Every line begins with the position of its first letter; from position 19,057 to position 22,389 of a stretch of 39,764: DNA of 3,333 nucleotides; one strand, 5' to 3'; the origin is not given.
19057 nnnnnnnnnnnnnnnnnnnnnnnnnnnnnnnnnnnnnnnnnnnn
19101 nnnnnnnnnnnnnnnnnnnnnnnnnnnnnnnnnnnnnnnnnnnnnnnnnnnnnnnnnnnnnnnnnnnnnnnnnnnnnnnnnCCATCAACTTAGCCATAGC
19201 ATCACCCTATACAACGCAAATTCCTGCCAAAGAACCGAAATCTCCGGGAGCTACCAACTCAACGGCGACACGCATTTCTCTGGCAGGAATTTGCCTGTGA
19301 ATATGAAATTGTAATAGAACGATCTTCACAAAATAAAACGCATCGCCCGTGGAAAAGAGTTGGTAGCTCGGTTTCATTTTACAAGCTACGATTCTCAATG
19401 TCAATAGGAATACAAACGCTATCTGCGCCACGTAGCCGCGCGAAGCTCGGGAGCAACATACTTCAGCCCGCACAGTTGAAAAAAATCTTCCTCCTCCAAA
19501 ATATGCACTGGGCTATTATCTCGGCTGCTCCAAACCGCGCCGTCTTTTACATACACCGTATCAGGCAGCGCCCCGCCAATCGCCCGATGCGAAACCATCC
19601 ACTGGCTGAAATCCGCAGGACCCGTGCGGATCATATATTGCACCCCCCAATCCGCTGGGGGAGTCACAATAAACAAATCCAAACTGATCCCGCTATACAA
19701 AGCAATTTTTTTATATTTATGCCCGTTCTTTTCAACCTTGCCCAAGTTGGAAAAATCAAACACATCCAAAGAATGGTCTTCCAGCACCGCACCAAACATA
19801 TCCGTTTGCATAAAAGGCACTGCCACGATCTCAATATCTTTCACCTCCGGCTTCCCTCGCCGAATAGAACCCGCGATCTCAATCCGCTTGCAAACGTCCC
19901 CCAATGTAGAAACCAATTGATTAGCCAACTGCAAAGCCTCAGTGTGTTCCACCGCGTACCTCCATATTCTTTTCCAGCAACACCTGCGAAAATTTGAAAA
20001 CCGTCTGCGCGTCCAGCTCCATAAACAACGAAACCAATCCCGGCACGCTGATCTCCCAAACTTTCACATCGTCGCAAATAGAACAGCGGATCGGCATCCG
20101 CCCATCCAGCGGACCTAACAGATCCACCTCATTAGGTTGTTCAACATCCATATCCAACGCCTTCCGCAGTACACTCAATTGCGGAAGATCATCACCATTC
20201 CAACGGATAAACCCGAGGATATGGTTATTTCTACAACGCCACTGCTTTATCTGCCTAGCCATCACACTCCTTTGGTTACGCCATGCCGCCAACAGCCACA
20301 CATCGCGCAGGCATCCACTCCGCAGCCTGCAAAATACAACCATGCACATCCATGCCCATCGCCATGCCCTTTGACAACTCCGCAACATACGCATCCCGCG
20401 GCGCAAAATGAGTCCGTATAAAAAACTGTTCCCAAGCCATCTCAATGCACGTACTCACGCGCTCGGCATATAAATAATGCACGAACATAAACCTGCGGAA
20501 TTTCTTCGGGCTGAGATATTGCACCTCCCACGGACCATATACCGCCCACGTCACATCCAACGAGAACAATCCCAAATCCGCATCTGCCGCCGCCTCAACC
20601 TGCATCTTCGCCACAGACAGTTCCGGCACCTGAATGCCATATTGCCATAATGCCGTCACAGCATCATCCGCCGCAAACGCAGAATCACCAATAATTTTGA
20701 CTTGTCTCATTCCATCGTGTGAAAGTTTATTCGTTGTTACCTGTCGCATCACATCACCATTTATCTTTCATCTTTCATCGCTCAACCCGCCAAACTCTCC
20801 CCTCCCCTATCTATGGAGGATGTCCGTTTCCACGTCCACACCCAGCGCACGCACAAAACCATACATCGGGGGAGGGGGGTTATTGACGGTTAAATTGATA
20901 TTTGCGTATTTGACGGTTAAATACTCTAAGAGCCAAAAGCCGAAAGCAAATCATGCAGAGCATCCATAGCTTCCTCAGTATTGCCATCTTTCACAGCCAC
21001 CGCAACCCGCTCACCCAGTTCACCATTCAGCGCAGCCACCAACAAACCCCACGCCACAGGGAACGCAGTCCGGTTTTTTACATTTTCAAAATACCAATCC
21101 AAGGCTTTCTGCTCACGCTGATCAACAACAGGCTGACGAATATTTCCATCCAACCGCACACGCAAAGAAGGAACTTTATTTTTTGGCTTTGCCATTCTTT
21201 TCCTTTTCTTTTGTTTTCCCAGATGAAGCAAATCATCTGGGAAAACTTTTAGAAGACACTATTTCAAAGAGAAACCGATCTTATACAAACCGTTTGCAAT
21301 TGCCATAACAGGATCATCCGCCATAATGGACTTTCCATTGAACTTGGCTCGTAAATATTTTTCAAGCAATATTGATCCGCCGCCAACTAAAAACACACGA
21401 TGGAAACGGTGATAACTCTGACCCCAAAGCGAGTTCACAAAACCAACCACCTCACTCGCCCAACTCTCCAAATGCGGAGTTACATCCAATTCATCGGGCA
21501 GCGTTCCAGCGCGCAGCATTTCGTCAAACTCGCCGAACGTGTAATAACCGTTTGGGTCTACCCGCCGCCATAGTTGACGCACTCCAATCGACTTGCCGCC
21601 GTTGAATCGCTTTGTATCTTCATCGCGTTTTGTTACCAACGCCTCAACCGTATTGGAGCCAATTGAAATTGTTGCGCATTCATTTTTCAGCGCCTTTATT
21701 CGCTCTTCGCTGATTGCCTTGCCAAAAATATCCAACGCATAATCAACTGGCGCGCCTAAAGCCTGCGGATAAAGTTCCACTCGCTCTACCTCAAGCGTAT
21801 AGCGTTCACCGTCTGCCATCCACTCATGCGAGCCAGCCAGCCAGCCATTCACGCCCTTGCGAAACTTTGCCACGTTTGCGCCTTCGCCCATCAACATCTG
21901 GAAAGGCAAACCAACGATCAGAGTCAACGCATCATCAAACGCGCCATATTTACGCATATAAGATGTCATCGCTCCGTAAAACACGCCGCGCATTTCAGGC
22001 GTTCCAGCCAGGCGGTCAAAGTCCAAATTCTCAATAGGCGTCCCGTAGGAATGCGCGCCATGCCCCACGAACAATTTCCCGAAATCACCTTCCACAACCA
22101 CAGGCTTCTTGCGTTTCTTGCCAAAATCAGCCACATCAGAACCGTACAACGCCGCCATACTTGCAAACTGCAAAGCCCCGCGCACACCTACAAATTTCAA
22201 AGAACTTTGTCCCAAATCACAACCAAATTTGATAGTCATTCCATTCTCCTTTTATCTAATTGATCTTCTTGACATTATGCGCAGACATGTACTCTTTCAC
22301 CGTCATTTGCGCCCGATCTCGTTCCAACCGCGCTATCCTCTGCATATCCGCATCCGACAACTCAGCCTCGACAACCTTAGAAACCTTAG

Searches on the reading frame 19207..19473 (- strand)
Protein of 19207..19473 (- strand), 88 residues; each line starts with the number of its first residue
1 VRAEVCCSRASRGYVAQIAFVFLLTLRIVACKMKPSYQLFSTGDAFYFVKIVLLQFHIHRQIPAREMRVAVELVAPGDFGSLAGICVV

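Call 3: search_protein_families(library=pfam, proteins=[window:19207-19473:-], max_evalue=0.01)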
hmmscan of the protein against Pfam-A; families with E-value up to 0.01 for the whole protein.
window:19207-19473:- (88 aa): 0 families

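Call 9: search_protein_families(library=ncbifam, proteins=[window:19207-19473:-], max_evalue=0.01)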
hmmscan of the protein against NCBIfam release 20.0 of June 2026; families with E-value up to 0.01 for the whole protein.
window:19207-19473:- (88 aa): 1 family
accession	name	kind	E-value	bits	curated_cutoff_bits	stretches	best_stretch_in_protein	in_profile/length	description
NF007249.0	PRK09695.1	equivalog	0.0024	16.6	1121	1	20-63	313-356/560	glycolate permease GlcA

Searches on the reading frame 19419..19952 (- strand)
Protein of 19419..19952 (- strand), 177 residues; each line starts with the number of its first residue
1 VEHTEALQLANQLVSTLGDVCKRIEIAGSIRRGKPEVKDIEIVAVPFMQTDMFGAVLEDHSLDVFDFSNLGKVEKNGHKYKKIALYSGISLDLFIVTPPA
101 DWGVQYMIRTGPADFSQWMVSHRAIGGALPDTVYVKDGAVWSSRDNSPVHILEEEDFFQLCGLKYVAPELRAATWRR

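Call 3: search_protein_families(library=pfam, proteins=[window:19419-19952:-], max_evalue=0.01)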
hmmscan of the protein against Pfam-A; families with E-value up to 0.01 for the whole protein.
window:19419-19952:- (177 aa): 1 family
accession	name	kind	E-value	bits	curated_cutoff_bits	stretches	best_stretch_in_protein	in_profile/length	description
PF14791.11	DNA_pol_B_thumb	-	6.7e-05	23.1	25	1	140-171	31-62/63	DNA polymerase beta thumb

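Call 8: search_protein_families(library=phrogs, proteins=[window:19419-19952:-], max_evalue=0.001)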
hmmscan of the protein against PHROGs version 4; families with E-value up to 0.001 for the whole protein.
window:19419-19952:- (177 aa): 0 families

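Call 9: search_protein_families(library=ncbifam, proteins=[window:19419-19952:-], max_evalue=0.01)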
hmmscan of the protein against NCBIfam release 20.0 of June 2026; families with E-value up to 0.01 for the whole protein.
window:19419-19952:- (177 aa): 1 family
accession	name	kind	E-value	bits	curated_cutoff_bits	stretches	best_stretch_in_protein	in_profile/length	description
NF006375.0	PRK08609.1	equivalog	0.0065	15.1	426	0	13-43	166-198/571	DNA polymerase/3'-5' exonuclease PolX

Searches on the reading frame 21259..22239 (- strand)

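Call 3: search_protein_families(library=pfam, proteins=[window:21259-22239:-], max_evalue=0.01)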
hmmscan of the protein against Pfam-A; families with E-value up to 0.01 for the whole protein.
window:21259-22239:- (326 aa): 3 families
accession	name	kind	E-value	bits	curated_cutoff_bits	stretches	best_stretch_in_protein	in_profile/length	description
PF17989.7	ALP_N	-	4.7e-09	37.1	26.3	1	6-162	1-148/148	Actin like proteins N terminal domain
PF21522.3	MreB-like_C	-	7.1e-06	27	27.8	1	253-297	78-122/123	Archaeal actin homologue MreB-like, C-terminal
PF21523.3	ParM_N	-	0.0051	17.3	27.4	0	277-321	112-159/159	Plasmid segregation protein ParM, C-terminal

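Call 8: search_protein_families(library=phrogs, proteins=[window:21259-22239:-], max_evalue=0.001)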
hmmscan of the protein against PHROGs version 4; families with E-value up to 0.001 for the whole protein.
window:21259-22239:- (326 aa): 1 family
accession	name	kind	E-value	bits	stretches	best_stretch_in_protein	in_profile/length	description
phrog_691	-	DNA, RNA and nucleotide metabolism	4.7e-25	89.4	1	2-322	3-322/329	partition protein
